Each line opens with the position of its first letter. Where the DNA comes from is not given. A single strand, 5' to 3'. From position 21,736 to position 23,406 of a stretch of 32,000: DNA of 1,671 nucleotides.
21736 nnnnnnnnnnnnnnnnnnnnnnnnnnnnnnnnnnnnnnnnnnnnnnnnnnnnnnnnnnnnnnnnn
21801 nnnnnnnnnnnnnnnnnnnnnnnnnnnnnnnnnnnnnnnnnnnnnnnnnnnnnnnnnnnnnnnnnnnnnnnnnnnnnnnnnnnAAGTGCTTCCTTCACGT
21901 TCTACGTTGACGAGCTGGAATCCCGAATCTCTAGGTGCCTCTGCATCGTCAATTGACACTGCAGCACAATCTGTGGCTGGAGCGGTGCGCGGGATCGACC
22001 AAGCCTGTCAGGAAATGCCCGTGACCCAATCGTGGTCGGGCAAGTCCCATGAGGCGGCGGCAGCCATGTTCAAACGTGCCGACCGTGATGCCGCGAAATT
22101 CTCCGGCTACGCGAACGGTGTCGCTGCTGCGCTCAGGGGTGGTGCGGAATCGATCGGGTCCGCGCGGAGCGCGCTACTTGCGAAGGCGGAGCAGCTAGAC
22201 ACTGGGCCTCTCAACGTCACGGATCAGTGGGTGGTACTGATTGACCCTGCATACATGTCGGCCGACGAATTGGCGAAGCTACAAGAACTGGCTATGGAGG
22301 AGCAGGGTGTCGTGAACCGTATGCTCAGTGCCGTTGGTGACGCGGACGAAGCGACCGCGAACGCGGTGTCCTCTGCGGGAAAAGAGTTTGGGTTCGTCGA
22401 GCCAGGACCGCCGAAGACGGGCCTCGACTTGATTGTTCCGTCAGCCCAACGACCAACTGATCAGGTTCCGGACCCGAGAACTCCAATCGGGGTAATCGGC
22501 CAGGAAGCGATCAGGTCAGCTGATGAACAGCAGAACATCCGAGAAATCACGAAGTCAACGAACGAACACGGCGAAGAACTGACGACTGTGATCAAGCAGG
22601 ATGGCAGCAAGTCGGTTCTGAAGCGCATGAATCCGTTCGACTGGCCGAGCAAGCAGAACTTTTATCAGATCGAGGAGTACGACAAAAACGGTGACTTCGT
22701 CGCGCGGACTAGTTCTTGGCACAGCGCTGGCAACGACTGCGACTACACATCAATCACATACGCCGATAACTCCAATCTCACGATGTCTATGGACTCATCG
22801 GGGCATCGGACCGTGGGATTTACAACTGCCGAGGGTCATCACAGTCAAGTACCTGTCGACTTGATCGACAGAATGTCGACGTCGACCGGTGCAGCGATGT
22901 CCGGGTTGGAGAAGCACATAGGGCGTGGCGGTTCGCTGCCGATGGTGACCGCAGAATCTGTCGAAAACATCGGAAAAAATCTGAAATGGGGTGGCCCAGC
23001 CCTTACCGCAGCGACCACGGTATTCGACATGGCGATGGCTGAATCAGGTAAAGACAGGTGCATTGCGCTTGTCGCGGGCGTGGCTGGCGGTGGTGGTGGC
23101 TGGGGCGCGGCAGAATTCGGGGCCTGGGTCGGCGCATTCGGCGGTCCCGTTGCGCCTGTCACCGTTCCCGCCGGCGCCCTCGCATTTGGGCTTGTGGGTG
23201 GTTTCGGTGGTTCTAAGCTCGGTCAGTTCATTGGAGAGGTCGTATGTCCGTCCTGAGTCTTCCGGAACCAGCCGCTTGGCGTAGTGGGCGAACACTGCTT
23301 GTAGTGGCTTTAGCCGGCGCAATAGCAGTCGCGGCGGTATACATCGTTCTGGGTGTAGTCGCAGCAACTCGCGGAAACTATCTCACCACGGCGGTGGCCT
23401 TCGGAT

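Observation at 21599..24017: Three-gene low-GC cassette that reads like an ESX (type VII)-exported membrane-attacking toxin with its immunity protein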

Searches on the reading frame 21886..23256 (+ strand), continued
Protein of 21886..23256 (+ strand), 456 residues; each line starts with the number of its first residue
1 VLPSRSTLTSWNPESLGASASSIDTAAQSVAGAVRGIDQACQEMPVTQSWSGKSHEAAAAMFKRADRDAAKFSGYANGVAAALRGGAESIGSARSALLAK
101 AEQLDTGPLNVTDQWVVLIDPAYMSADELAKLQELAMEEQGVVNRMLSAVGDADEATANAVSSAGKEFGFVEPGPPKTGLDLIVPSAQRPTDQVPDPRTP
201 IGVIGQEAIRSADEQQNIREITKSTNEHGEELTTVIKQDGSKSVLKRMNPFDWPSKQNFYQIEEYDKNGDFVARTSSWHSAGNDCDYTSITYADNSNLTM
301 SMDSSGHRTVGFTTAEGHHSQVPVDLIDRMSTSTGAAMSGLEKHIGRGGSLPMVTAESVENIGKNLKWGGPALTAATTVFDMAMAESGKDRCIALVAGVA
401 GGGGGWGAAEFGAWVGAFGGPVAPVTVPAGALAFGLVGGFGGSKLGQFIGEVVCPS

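Call 90: get_annotated_region(hit=H20, flank=2500)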
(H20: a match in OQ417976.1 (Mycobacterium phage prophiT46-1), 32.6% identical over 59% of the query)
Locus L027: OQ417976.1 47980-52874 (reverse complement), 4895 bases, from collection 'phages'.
description: Mycobacterium phage prophiT46-1, complete genome.
organism: Mycobacterium phage prophiT46-1 (NCBI taxid 3032455)
taxonomy: Viruses; Duplodnaviria; Heunggongvirae; Uroviricota; Caudoviricetes; Mycoabscvirus
host: Mycobacterium abscessus T46; source: -; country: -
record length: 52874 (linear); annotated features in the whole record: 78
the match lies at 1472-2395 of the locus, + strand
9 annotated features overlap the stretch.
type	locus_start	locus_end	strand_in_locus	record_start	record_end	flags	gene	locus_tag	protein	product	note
CDS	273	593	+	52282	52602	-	78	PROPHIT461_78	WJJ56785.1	WXG motif protein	-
CDS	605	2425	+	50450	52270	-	77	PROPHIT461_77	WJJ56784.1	polymorphic toxin protein with WXG100 motif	-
CDS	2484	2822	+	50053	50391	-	76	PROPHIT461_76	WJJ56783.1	polymorphic toxin immunity protein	-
CDS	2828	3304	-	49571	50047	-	75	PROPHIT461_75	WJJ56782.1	hypothetical protein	-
CDS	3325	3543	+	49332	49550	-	74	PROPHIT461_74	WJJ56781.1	hypothetical protein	-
CDS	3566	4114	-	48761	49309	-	73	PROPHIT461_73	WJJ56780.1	hypothetical protein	-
CDS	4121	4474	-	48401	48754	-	72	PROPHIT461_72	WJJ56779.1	membrane protein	-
CDS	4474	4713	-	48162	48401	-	71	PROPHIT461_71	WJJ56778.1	holin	-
CDS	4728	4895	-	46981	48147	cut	70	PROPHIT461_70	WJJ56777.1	lysin B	-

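Call 91: get_annotated_region(hit=H23, flank=2500)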
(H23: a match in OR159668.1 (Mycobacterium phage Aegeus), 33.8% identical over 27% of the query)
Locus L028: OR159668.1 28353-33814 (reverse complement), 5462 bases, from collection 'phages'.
description: Mycobacterium phage Aegeus, complete genome.
organism: Mycobacterium phage Aegeus (NCBI taxid 3062839)
taxonomy: Viruses; Duplodnaviria; Heunggongvirae; Uroviricota; Caudoviricetes; Vilmaviridae; Lclasvirinae
host: Mycobacterium chelonae ATCC 35752_DMP1; source: soil; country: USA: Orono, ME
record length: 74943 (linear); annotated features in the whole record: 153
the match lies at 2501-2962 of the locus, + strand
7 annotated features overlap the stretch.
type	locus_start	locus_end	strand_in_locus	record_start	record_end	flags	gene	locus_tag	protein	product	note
CDS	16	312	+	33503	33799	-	40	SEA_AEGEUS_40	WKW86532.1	hypothetical protein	-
CDS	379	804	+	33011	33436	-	39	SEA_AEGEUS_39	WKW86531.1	Lsr2-like DNA bridging protein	-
CDS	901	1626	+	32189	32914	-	38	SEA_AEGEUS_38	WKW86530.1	nucleotidyltransferase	nucleotidyl transferase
CDS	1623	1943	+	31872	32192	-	37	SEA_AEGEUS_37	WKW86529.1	membrane protein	-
CDS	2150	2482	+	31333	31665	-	36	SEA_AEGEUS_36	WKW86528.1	WXG100 protein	-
CDS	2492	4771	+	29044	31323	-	35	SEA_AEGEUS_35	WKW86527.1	WxG100-family domain protein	-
CDS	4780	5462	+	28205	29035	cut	34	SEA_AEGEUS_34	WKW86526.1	polymorphic toxin immunity protein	-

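Call 94: search_protein_families(library=pfam, proteins=[L027:273-593:+, L027:605-2425:+, L027:2484-2822:+, L028:2150-2482:+, L028:2492-4771:+], max_evalue=0.1)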
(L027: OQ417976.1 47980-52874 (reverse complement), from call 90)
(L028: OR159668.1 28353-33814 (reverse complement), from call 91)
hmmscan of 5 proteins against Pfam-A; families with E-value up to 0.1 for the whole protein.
L027:273-593:+ (106 aa): 0 families

L027:605-2425:+ (606 aa): 2 families
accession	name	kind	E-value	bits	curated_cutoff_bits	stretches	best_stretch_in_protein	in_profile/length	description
PF14021.12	TNT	-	9.9e-19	68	27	1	501-598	1-86/88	Tuberculosis necrotizing toxin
PF21810.3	DUF6880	-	0.051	13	27.3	0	125-181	219-275/472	Family of unknown function (DUF6880)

L027:2484-2822:+ (112 aa): 1 family
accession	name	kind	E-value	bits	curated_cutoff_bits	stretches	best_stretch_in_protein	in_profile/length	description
PF15599.11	Imm63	-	2.7e-09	37.5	26.7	1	19-89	1-80/82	Immunity protein 63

L028:2150-2482:+ (110 aa): 2 families
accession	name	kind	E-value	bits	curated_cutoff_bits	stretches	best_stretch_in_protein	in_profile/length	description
PF06013.18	WXG100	-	7.4e-10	39.4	27.3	1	13-97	2-85/86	Proteins of 100 residues with WXG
PF10824.14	T7SS_ESX_EspC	-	3.1e-05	24.8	23.5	1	12-105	4-99/100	Excreted virulence factor EspC, type VII ESX diderm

L028:2492-4771:+ (759 aa): 1 family
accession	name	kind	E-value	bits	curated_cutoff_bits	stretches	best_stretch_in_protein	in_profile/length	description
PF23275.1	TPR_23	-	2.8e-58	198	27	1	205-435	3-233/234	ESX-1 secretion-associated protein EspA-like, TPR repeats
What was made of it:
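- Closest known: PEST cassettes. Same: The small partner of phage Aegeus hits the same EspC Pfam family as ORF1 (call 94).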

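Call 95: search_protein_families(library=pfam, alignment_id=A1, max_evalue=0.01)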
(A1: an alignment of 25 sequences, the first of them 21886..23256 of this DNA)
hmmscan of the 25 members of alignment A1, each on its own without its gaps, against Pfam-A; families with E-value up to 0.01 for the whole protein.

A. member 1, window:21886-23256:+ (456 aa): 1 family
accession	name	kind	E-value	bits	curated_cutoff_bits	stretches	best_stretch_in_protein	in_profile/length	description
PF06013.18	WXG100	-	3.3e-06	27.7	27.3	1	11-89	4-80/86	Proteins of 100 residues with WXG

B. families by the number of members that match (of 25 scanned): 3 families
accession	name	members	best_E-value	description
PF06013.18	WXG100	12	3.5e-07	Proteins of 100 residues with WXG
PF11178.13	DUF2963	1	0.0056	Protein of unknown function (DUF2963)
PF16887.10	DUF5081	1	0.0063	Domain of unknown function (DUF5081)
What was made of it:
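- On WXG100 (PF06013), for the ORF2 N-terminus: 12 of 25 divergent family members match at E <= 0.01 (call 95).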

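Call 98: search_protein_families(library=pfam, proteins=[L002:11046-14237:+, L005:6433-6636:+, L005:6669-7631:+, L006:11867-13549:+], max_evalue=0.01)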
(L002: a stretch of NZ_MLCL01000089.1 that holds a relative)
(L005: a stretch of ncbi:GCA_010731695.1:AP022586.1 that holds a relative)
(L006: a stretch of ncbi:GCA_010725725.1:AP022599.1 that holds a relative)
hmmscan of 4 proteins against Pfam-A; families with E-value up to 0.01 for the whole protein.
L002:11046-14237:+ (1063 aa): 9 families
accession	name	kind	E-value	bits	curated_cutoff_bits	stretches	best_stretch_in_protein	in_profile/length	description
PF04851.21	ResIII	-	8.2e-34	117.3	22.5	1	341-496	3-164/164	Type III restriction enzyme, res subunit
PF11907.13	DUF3427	-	9.9e-21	74.7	27.7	1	868-1055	92-276/280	Domain of unknown function (DUF3427)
PF00271.37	Helicase_C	-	1.9e-11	44.6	23.5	1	582-675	16-109/110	Helicase conserved C-terminal domain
PF00270.35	DEAD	-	1.8e-10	41.2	26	1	349-495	7-161/167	DEAD/DEAH box helicase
PF13091.12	PLDc_2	-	1.5e-08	34.9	27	1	189-298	26-132/132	PLD-like domain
PF18766.7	SWI2_SNF2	-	1.9e-07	31.4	26.7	1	359-533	14-193/221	SWI2/SNF2 ATPase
PF09565.16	RE_NgoFVII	-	0.0022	17.8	23.8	1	218-273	70-127/162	NgoFVII restriction endonuclease N-terminal PLD domain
PF20720.3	nSTAND3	-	0.003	17.7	27.2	1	354-446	9-98/155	Novel STAND NTPase 3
PF13401.12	AAA_22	-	0.0032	18.2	27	0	366-479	9-105/130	AAA domain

L005:6433-6636:+ (67 aa): 0 families

L005:6669-7631:+ (320 aa): 1 family
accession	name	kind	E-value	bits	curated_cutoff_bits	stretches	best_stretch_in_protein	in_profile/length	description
PF01734.28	Patatin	-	6.4e-32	111.7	27.7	1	6-204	1-190/191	Patatin-like phospholipase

L006:11867-13549:+ (560 aa): 0 families

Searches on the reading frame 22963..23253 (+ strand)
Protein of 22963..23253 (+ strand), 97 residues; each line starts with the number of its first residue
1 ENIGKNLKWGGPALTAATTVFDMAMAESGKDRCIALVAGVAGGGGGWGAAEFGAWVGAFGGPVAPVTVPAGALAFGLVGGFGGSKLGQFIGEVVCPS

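Call 76: search_protein_families(library=pfam, proteins=[window:22963-23253:+], max_evalue=10)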
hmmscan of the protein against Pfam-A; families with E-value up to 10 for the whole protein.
window:22963-23253:+ (97 aa): 1 family
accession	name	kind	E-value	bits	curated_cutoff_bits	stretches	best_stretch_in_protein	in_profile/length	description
PF24013.1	DUF7327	-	0.0046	17.4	27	1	22-51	36-65/85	Family of unknown function (DUF7327)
